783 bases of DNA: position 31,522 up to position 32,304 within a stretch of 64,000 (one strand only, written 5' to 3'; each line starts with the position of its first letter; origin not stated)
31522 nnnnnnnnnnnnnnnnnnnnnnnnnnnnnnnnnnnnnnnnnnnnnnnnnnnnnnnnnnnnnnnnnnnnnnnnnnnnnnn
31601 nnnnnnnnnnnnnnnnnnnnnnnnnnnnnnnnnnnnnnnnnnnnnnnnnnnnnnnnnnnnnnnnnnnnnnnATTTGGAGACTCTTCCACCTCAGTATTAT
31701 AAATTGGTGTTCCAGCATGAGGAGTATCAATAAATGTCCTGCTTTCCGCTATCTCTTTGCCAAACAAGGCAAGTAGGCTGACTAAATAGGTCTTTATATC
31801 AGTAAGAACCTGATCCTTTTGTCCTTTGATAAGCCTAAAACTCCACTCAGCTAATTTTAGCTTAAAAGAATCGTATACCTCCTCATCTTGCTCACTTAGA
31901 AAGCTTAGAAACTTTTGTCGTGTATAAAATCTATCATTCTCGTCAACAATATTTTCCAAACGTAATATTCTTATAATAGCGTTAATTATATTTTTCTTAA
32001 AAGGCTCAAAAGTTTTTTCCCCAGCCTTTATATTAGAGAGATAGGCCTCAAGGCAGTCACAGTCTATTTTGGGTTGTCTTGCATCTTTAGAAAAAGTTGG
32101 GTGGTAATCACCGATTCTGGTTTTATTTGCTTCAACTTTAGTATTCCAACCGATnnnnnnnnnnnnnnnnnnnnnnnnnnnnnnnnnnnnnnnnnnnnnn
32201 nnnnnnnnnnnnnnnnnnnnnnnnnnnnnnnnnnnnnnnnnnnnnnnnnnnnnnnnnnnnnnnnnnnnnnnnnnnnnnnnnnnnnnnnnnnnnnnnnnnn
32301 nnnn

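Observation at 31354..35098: Gabija operon with overlapping gajA/gajB and an enlarged GajB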

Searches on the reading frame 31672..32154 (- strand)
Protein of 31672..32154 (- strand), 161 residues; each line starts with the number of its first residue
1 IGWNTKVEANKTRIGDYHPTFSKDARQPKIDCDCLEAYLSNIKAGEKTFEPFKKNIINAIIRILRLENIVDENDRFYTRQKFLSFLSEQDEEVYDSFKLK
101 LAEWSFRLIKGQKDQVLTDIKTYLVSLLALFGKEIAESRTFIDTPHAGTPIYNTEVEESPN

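Call 66: predict_structure(alignment_id=A3)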
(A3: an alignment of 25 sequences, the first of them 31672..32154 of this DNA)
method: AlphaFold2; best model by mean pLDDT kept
length: 161 residues; sequences in the alignment: 25
mean_pLDDT: 82.9   pTM: 0.73
mean pLDDT of the five models: 82.9, 82.7, 81.9, 80.7, 80.6
residues with pLDDT >= 90: 90; 70-90: 29; 50-70: 36; < 50: 6
segments of 3 or more residues with pLDDT < 50: 156-158
pLDDT, mean of each block of 10 residues (from residue 1): 64 67 64 88 75 92 95 93 92 94 93 93 94 94 81 52 44
secondary structure, 60 per line:
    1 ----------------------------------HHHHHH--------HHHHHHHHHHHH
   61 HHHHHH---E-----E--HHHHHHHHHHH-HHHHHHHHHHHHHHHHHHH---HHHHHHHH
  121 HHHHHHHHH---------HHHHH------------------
elements in order: H35-40 H49-66 H79-89 H91-109 H113-129 H139-143

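Call 68: fold_search(model_id=the predicted structure, library=pdb)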
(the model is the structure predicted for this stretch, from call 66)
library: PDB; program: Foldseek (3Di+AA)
matches with E <= 10: 92; with E <= 0.001: 0
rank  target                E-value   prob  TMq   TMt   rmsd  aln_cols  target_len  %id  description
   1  7t7u_D                1.9e+00  0.08  0.23  0.22  10.8       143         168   14  Light Harvesting complex phycocyanin PC 630, from the cryptophyte Chroomonas sp. M1627 (released 2023-02-15)
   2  4lmx_D                1.9e+00  0.08  0.22  0.21  13.5       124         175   16  Light harvesting complex PE555 from the cryptophyte Hemiselmis andersenii CCMP644 (released 2014-06-18)
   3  1qgw_D                2.0e+00  0.09  0.27  0.25  12.2       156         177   16  CRYSTAL STRUCTURE OF PHYCOERYTHRIN 545 FROM THE MARINE CRYPTOPHYTE RHODOMONAS CS24 (released 1999-05-19)
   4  7t89_D                2.1e+00  0.08  0.26  0.25  12.7       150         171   11  Light harvesting complex Phycocyanin PC577 from the cryptophyte Hemiselmis pacifica CCMP 706 (released 2023-02-15)
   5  7t89_B                2.1e+00  0.07  0.24  0.23  13.3       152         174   10  Light harvesting complex Phycocyanin PC577 from the cryptophyte Hemiselmis pacifica CCMP 706 (released 2023-02-15)
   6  6ylh_K                2.1e+00  0.04  0.17  0.12  16.4       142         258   12  Rix1-Rea1 pre-60S particle - full composite structure (released 2020-07-29)
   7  7s96_B                2.2e+00  0.08  0.26  0.25  12.7       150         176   11  Structure of the Light Harvesting Complex PC577 from Hemiselmis pacifica (released 2022-02-09)
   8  6ylg_K                2.2e+00  0.04  0.17  0.13  16.4       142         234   12  Rix1-Rea1 pre-60S particle - 60S core, body 1 (rigid body refinement) (released 2020-07-29)
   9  7tlf_H                2.4e+00  0.09  0.26  0.25  10.1       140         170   17  Structure of the photoacclimated Light Harvesting Complex PE545 from Proteomonas sulcata (released 2022-02-09)
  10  6wz7_A                2.9e+00  0.16  0.29  0.40   7.6       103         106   12  Mn-bound structure of a TriCyt3 variant (released 2020-09-16)
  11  4hfb_A                2.9e+00  0.15  0.26  0.15   8.5       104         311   10  The GLIC pentameric Ligand-Gated Ion Channel F14'A ethanol-sensitive mutant (Apo) (released 2013-04-17)
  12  4lm6_B                3.1e+00  0.06  0.25  0.23  12.7       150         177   13  Light harvesting complex PC612 from the cryptophyte Hemiselmis virescens M1635 (released 2014-06-18)
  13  4lms_B                3.1e+00  0.04  0.19  0.18  12.4       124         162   16  Light harvesting complex PC645 from the cryptophyte Chroomonas sp. CCMP270 (released 2014-06-18)
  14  4lms_D                3.1e+00  0.04  0.21  0.21  12.7       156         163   15  Light harvesting complex PC645 from the cryptophyte Chroomonas sp. CCMP270 (released 2014-06-18)
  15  1xf6_C                3.4e+00  0.08  0.25  0.24  13.1       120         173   14  High resolution crystal structure of phycoerythrin 545 from the marine cryptophyte rhodomonas CS24 (released 2004-11-30)
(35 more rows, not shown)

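Call 77: search_protein_representatives(alignment_id=A3)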
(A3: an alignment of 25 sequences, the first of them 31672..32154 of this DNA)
Query: 25 sequences, 161 profile positions. Proteins with E-value up to 0.001 (for the whole library): 374; up to 1e-10: 229; up to 1e-30: 65. The best 150 are listed.
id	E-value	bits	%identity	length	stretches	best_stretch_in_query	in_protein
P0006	2.0e-57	209.7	-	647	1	1-157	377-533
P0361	2.0e-49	183.6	-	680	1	1-160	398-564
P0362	4.2e-49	182.6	-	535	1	1-156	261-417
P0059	4.0e-48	179.4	-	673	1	2-161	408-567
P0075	2.1e-47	177.0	-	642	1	1-154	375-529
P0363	6.1e-47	175.6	-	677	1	1-153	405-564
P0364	8.9e-47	175.0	-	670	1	1-150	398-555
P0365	1.7e-46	174.1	-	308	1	1-156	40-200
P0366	2.3e-46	173.7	-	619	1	1-156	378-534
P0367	2.7e-46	173.5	-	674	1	1-146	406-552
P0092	3.6e-46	173.1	-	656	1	1-155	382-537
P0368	5.6e-46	172.4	-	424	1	1-160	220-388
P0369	1.0e-45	171.6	-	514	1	2-158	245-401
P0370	1.5e-45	171.1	-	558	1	1-149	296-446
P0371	9.5e-45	168.4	-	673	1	1-158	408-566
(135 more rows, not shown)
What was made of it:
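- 31681..32145 (-): GajB accessory helical insert at the 2B position (residues about 381-535); it holds most of the extra length relative to B. cereus GajB. Its profile finds 374 cluster representatives; among the 150 listed, every protein of 600 aa or more carries it at about residues 323-640, mostly 360-575 (call 77).
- The insert profile is confined to one position in this clade (call 77).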
